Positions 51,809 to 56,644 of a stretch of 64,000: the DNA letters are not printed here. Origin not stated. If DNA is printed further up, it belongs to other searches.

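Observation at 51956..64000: Translationally coupled operon: reductase-terminated type I PKS, PPTase, sensor-less MCP and giant STK-STAND-GAF kinase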

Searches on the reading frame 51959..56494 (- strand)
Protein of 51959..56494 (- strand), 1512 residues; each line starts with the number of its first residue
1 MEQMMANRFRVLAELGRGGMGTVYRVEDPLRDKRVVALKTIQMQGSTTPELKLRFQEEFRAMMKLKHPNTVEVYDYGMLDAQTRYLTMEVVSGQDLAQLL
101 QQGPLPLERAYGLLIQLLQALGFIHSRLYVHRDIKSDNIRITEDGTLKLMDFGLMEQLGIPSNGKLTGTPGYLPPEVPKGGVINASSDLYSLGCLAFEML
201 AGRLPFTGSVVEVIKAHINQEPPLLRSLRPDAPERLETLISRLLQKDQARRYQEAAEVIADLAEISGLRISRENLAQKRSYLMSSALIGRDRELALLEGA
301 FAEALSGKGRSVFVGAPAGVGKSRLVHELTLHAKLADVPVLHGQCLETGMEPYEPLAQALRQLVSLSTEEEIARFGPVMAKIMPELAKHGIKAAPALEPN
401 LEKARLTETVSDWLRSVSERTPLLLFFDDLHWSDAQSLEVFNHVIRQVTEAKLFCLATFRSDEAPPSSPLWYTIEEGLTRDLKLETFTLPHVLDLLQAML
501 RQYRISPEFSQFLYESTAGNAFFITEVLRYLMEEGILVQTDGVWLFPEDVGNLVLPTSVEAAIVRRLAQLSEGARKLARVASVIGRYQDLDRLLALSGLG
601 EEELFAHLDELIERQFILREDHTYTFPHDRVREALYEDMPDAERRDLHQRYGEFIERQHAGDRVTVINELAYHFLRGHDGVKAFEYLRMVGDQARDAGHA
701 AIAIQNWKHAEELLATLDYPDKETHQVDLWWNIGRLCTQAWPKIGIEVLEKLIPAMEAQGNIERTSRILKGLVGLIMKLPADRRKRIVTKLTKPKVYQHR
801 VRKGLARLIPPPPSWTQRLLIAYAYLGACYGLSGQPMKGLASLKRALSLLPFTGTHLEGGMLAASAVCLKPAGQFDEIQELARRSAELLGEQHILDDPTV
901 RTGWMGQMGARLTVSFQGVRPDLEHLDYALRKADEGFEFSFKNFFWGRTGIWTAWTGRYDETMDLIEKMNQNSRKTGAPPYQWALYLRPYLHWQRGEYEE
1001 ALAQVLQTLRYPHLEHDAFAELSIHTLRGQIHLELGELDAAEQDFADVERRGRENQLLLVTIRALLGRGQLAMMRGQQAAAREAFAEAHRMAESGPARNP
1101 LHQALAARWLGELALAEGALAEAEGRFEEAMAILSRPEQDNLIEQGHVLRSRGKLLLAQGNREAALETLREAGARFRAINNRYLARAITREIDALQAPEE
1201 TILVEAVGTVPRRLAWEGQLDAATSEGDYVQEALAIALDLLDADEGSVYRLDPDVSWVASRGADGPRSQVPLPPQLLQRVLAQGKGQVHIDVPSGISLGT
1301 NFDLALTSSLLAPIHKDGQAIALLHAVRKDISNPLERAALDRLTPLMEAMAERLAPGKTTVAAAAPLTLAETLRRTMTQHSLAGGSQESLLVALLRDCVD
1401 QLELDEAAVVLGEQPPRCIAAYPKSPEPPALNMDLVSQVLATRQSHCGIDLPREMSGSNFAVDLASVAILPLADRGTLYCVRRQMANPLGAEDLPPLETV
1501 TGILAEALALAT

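Call 3: search_protein_families(library=pfam, proteins=[window:51959-56494:-], max_evalue=0.01)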
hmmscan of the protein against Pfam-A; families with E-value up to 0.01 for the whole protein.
window:51959-56494:- (1512 aa): 11 families
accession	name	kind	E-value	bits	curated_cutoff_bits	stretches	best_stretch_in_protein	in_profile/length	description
PF00069.31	Pkinase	-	2.6e-45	155.3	31.7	1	10-253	2-253/263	Protein kinase domain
PF07714.23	PK_Tyr_Ser-Thr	-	4.2e-30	105.3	23.1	1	11-252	3-249/258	Protein tyrosine and serine/threonine kinase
PF13191.12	AAA_16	-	2.6e-24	87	32.6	1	287-450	2-161/167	AAA ATPase domain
PF17874.7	TPR_MalT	-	2e-11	44.2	45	1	991-1179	10-194/336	MalT-like TPR region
PF00515.34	TPR_1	-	2.2e-07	30.8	27.8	0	822-851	3-32/34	Tetratricopeptide repeat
PF13424.12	TPR_12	-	1e-06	29.3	30.1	1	1104-1172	3-71/77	Tetratricopeptide repeat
PF14531.12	Kinase-like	-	1.5e-05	24.9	25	1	115-251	152-289/289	Kinase-like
PF03109.22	ABC1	-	7.4e-05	22.4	22.9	1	55-158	120-217/244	ABC1 atypical kinase-like domain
PF01590.32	GAF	-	0.00089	20.2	22.4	1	1230-1339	6-118/133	GAF domain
PF07719.23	TPR_2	-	0.0037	17.7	27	0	1063-1092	2-31/34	Tetratricopeptide repeat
PF13401.12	AAA_22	-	0.0053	17.5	27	0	310-445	6-105/130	AAA domain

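Call 27: find_homologous_proteins(query=window:51959-56494:-, max_evalue=1e-30)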
Query window:51959-56494:- (1512 aa): 3085 proteins with E <= 1e-30 among 8000 candidates; the best 120 are listed.
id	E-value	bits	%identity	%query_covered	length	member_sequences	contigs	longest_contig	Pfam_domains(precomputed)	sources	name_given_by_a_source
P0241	0.0e+0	3386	100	100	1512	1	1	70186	PF07714.24,PF00069.32,PF17874.8,PF00515.35,PF13424.13,PF14531.13,PF13191.13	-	-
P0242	0.0e+0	2889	84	100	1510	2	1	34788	PF07721.21,PF07714.24,PF00069.32,PF13185.13,PF17874.8,PF00515.35,PF13424.13,PF07719.24,PF13191.13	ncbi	-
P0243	0.0e+0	2814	82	100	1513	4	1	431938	PF07721.21,PF07714.24,PF00069.32,PF17874.8,PF00515.35,PF03109.23,PF13424.13,PF13191.13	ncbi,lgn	ncbi:Serine/threonine-protein kinase StkP [compost metagenome]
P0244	0.0e+0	2794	81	100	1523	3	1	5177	PF07721.21,PF07714.24,PF00069.32,PF17874.8,PF00515.35,PF13424.13,PF13432.13,PF07719.24,PF13191.13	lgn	-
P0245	0.0e+0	2791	81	100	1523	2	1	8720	PF07714.24,PF00069.32,PF17874.8,PF00515.35,PF03109.23,PF13191.13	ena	-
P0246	0.0e+0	1731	52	100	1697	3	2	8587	PF07714.24,PF00069.32,PF13185.13,PF17874.8,PF01590.33,PF03109.23,PF13424.13,PF13492.13,PF13181.13,PF13191.13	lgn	-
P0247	0.0e+0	1689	52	100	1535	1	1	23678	PF07714.24,PF00069.32,PF13185.13,PF17874.8,PF01590.33,PF03109.23,PF13424.13,PF13432.13,PF13191.13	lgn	-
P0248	0.0e+0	1671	52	100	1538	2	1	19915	PF07714.24,PF00069.32,PF17874.8,PF01590.33,PF03109.23,PF13424.13,PF13191.13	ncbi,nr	ncbi:MAG TPA: hypothetical protein DD435_16750 [Cyanobacteria bacterium UBA8530]|nr:hypothetical pro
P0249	0.0e+0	1596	55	88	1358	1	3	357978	PF07714.24,PF00069.32,PF17874.8,PF03109.23,PF07719.24,PF13191.13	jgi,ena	jgi:serine/threonine protein kinase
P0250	0.0e+0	1451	48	100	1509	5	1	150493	PF07714.24,PF00069.32,PF17874.8,PF13424.13,PF13191.13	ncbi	-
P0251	0.0e+0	1434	50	89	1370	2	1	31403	PF07714.24,PF00069.32,PF17874.8,PF00515.35,PF13424.13,PF13432.13,PF07719.24,PF13191.13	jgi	-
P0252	0.0e+0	1413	51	89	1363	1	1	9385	PF07714.24,PF00069.32,PF17874.8,PF01590.33,PF03109.23,PF13424.13,PF13191.13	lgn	-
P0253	0.0e+0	1364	49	90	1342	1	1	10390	PF07714.24,PF00069.32,PF17874.8,PF03109.23,PF13191.13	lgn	-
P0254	0.0e+0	1363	47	100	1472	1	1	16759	PF07714.24,PF00069.32,PF13185.13,PF17874.8,PF13424.13,PF13492.13,PF13191.13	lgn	-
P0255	0.0e+0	1361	49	87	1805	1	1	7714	PF13185.13,PF13492.13,PF13191.13,PF07714.24,PF00069.32,PF17874.8,PF01590.33,PF00515.35,PF13424.13,PF13432.13,PF00211.26,PF13181.13,PF07719.24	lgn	-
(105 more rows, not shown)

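Call 28: find_encoding_contigs(protein=P0248, flank=10000, max_places=2)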
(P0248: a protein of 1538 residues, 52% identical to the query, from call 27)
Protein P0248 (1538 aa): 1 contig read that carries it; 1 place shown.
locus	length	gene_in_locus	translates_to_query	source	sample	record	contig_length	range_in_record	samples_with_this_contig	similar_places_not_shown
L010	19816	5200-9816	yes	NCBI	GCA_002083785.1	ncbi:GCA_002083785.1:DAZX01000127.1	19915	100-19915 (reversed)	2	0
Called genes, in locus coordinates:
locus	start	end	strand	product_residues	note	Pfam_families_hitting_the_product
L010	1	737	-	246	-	PF01795:Methyltransf_5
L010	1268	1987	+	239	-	PF01726:LexA_DNA_bind, PF00717:Peptidase_S24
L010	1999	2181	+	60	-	-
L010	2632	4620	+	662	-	-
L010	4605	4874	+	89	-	PF00990:GGDEF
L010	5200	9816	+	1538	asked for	PF00069:Pkinase, PF07714:PK_Tyr_Ser-Thr, PF03109:ABC1 (weak), PF13191:AAA_16, PF13424:TPR_12 (faint), PF17874:TPR_MalT, PF01590:GAF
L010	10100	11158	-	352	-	PF09976:TPR_21 (faint), PF12895:ANAPC3 (faint), PF00515:TPR_1 (faint), PF07719:TPR_2 (faint), PF14559:TPR_19 (weak), PF13424:TPR_12 (weak), PF23914:TPR_CcmH_CycH, PF13414:TPR_11, +11 more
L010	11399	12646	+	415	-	-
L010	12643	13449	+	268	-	PF13489:Methyltransf_23 (weak), PF13847:Methyltransf_31, PF08241:Methyltransf_11, PF08242:Methyltransf_12, PF13649:Methyltransf_25 (weak)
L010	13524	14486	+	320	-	PF13524:Glyco_trans_1_2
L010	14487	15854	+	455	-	PF02310:B12-binding (weak), PF04055:Radical_SAM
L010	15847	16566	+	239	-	-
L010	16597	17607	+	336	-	-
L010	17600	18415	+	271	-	-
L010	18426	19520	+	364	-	PF13439:Glyco_transf_4, PF13579:Glyco_trans_4_4 (weak), PF20706:GT4-conflict, PF00534:Glycos_transf_1, PF13692:Glyco_trans_1_4, PF13524:Glyco_trans_1_2 (faint)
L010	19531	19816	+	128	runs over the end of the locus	PF01370:Epimerase, PF16363:GDP_Man_Dehyd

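Call 29: find_encoding_contigs(protein=P0249, flank=10000, max_places=2)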
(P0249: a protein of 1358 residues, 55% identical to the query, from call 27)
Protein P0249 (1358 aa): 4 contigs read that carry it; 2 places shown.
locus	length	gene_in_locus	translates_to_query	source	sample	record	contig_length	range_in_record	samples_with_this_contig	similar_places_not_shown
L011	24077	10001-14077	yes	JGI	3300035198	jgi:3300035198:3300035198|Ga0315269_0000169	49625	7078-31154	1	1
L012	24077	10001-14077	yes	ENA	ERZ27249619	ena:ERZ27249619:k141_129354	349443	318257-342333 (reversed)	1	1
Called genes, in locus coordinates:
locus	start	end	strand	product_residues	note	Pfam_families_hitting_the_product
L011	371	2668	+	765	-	PF17820:PDZ_6, PF00512:HisKA, PF02518:HATPase_c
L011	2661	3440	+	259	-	PF00072:Response_reg, PF12833:HTH_18, PF00165:HTH_AraC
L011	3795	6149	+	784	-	-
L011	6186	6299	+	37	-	-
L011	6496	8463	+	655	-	PF13415:Beta-prop_FBX42 (faint), PF01344:Kelch_1 (faint), PF24681:Kelch_KLHDC2_KLHL20_DRC7 (faint)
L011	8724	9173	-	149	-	PF01381:HTH_3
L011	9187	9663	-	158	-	PF22014:DUF6932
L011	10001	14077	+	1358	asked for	PF00069:Pkinase, PF03109:ABC1 (weak), PF07714:PK_Tyr_Ser-Thr, PF13191:AAA_16, PF07719:TPR_2 (faint), PF17874:TPR_MalT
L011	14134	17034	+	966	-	PF07719:TPR_2 (faint), PF13191:AAA_16 (weak), PF25873:WHD_MalT (weak), PF13424:TPR_12, PF03704:BTAD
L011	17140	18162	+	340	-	-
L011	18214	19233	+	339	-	-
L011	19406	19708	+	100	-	-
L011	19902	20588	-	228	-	PF01965:DJ-1_PfpI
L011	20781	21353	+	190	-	-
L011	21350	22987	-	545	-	PF13581:HATPase_c_2 (faint), PF08448:PAS_4 (weak), PF08447:PAS_3, PF13426:PAS_9 (faint), PF00512:HisKA, PF02518:HATPase_c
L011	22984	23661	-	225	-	PF25487:ETR1_N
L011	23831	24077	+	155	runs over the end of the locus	PF00903:Glyoxalase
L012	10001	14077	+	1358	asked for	PF00069:Pkinase, PF03109:ABC1 (weak), PF07714:PK_Tyr_Ser-Thr, PF13191:AAA_16, PF07719:TPR_2 (faint), PF17874:TPR_MalT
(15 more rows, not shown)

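Call 30: find_encoding_contigs(protein=P0247, flank=10000, max_places=2)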
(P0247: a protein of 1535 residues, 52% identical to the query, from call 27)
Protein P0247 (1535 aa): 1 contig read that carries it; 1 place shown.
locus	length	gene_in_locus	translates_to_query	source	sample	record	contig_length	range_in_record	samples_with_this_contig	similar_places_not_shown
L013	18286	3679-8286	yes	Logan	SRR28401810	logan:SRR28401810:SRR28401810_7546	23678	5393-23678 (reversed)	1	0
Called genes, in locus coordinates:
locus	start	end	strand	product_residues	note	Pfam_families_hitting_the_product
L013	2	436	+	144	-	?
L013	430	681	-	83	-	PF00550:PP-binding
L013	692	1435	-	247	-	PF00106:adh_short, PF08659:KR, PF13561:adh_short_C2, PF23441:SDR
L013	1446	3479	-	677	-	PF00171:Aldedh, PF07719:TPR_2 (faint), PF14559:TPR_19 (faint), PF13431:TPR_17 (faint), PF13371:TPR_9 (faint), PF00515:TPR_1 (faint), PF13181:TPR_8 (faint), PF13432:TPR_16, +2 more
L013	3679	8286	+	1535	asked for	PF00069:Pkinase, PF07714:PK_Tyr_Ser-Thr, PF03109:ABC1 (weak), PF13185:GAF_2 (faint), PF13191:AAA_16, PF13424:TPR_12 (faint), PF17874:TPR_MalT, PF01590:GAF, +1 more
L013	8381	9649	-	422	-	PF00296:Bac_luciferase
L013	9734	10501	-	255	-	PF00378:ECH_1, PF16113:ECH_2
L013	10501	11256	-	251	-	PF00975:Thioesterase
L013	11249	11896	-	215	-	PF01527:HTH_Tnp_1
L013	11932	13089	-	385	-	PF00481:PP2C (faint), PF13672:PP2C_2, PF07228:SpoIIE (weak)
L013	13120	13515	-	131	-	-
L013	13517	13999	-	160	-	-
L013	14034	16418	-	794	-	PF13672:PP2C_2, PF01590:GAF, PF13185:GAF_2, PF13492:GAF_3, PF07228:SpoIIE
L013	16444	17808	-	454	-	PF20250:FapA_N, PF03775:MinC_C (weak), PF03961:FapA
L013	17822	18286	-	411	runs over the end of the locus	PF13424:TPR_12 (faint), PF13432:TPR_16, PF12895:ANAPC3 (faint), PF14559:TPR_19, PF07719:TPR_2 (faint), PF13428:TPR_14 (weak), PF14559:TPR_19 (weak), PF19413:YaiO, +2 more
